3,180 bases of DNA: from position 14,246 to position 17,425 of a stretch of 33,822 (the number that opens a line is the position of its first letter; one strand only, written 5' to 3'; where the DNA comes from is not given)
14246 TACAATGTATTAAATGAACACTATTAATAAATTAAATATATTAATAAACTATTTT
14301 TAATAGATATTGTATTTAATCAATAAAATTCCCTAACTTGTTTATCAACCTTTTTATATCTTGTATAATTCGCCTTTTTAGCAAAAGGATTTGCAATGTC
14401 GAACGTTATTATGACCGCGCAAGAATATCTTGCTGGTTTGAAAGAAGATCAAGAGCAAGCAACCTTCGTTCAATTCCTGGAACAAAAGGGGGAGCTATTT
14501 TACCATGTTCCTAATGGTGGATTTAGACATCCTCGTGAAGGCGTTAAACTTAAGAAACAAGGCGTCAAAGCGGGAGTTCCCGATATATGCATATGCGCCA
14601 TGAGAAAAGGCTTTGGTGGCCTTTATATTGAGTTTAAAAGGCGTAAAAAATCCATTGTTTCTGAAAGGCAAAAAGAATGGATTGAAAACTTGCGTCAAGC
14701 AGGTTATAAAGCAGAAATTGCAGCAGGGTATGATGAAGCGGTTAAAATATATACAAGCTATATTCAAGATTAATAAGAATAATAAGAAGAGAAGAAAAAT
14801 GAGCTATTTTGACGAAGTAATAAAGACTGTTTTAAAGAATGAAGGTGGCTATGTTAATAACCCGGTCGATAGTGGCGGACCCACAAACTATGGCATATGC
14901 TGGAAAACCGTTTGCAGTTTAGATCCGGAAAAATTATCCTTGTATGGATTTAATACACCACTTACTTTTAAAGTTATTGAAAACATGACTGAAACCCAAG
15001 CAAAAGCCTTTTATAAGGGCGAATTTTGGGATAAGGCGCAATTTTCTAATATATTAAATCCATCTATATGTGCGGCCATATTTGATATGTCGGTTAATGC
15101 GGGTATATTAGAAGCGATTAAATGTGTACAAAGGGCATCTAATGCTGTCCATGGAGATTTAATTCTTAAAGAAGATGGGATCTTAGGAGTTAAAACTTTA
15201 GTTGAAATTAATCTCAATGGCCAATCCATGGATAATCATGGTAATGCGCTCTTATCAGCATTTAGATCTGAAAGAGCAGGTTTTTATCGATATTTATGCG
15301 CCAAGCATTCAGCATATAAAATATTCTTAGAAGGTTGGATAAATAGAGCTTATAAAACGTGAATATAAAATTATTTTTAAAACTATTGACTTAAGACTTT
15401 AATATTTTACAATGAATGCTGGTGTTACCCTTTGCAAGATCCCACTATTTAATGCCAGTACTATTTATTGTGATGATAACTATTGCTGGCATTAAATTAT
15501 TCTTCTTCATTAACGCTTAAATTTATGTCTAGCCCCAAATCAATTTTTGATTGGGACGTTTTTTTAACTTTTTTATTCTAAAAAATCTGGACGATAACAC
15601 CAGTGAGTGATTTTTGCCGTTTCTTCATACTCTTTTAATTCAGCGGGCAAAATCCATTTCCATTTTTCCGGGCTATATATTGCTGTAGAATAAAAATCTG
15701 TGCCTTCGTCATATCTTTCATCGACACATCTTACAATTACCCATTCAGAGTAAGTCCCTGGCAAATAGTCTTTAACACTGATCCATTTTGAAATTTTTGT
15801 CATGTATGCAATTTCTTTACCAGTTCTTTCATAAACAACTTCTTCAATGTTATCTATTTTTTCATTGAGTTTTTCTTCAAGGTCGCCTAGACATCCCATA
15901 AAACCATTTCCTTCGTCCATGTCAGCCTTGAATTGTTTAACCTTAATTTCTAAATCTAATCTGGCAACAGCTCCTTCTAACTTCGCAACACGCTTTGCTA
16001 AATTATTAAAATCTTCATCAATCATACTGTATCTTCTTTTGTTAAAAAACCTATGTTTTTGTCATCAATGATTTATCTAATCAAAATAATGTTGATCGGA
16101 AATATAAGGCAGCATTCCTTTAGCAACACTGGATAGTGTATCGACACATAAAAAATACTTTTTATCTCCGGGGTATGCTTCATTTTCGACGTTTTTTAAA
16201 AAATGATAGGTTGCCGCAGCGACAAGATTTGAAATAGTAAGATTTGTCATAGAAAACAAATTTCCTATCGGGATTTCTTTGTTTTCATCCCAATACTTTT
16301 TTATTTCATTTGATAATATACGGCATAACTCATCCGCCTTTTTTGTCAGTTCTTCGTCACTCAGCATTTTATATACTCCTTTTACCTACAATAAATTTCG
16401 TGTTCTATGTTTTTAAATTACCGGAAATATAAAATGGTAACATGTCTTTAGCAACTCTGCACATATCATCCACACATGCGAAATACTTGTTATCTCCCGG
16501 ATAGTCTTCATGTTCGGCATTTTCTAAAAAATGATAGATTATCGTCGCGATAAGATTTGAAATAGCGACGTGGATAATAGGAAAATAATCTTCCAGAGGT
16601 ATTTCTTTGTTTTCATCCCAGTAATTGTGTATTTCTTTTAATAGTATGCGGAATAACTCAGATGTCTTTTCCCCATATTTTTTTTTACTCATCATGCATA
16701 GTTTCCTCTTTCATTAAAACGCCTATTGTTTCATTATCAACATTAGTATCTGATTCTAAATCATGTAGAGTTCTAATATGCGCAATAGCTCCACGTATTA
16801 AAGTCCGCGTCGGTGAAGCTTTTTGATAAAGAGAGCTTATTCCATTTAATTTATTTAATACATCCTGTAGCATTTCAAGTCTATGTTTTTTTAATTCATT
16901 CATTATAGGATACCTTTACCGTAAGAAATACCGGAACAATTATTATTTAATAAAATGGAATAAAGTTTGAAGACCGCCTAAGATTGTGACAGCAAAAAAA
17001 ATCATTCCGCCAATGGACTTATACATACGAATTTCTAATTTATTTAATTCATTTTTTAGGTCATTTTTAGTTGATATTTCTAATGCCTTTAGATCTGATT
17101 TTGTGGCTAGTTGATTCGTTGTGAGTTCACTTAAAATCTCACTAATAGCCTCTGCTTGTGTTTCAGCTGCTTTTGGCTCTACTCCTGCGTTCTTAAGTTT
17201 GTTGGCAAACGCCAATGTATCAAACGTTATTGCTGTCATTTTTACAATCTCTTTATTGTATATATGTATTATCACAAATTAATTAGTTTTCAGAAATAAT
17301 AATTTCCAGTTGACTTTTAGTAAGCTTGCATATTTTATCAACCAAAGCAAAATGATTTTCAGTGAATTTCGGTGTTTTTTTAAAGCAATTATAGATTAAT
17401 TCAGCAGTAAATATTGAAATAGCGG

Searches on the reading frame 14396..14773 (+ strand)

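Call 10: search_protein_families(library=pfam, proteins=[window:14396-14773:+], max_evalue=0.01)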
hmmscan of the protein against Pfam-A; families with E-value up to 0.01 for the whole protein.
window:14396-14773:+ (125 aa): 1 family
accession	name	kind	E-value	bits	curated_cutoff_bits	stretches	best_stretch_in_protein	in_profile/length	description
PF08774.17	VRR_NUC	-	2.6e-10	40.8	23.8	1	16-111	2-114/116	VRR-NUC domain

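Call 11: search_protein_families(library=phrogs, proteins=[window:14396-14773:+], max_evalue=0.001)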
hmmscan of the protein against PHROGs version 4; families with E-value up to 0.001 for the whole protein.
window:14396-14773:+ (125 aa): 4 families
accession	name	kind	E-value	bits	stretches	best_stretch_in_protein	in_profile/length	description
phrog_824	-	unknown function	4.8e-37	129.3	1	16-124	65-176/265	-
phrog_5702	-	DNA, RNA and nucleotide metabolism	8.1e-15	55.6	1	56-123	2-67/70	Holliday junction resolvase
phrog_2363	-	unknown function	7e-11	43.1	1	14-124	58-172/192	-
phrog_93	-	DNA, RNA and nucleotide metabolism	1e-06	28.7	1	16-123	353-442/613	endonuclease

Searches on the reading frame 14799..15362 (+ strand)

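Call 10: search_protein_families(library=pfam, proteins=[window:14799-15362:+], max_evalue=0.01)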
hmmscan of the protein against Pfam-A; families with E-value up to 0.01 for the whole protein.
window:14799-15362:+ (187 aa): 2 families
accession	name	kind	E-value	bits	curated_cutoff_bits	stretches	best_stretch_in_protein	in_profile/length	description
PF05838.17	Glyco_hydro_108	-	1.1e-20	74.3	21.2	1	9-102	2-85/85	Glycosyl hydrolase 108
PF09374.15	PG_binding_3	-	1.2e-07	32.2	24.6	1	106-184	2-75/76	Predicted Peptidoglycan domain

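Call 11: search_protein_families(library=phrogs, proteins=[window:14799-15362:+], max_evalue=0.001)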
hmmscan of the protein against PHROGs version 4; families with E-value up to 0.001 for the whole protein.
window:14799-15362:+ (187 aa): 3 families
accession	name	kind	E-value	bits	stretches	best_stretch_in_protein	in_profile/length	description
phrog_315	-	lysis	1e-33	117.8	1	3-184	334-484/677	endolysin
phrog_12853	-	unknown function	1.1e-18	68.9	1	4-137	3-129/131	-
phrog_24205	-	unknown function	9.5e-05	23.3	1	12-30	11-29/45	-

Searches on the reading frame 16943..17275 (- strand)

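Call 93: search_protein_families(library=pfam, proteins=[window:16943-17275:-], max_evalue=0.01)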
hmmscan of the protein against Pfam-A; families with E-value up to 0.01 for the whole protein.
window:16943-17275:- (110 aa): 1 family
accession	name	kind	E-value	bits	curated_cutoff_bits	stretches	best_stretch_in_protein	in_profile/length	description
PF07798.16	CCDC90-like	-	2.7e-05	24.6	33.5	1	18-74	1-60/175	Coiled-coil domain-containing protein 90-like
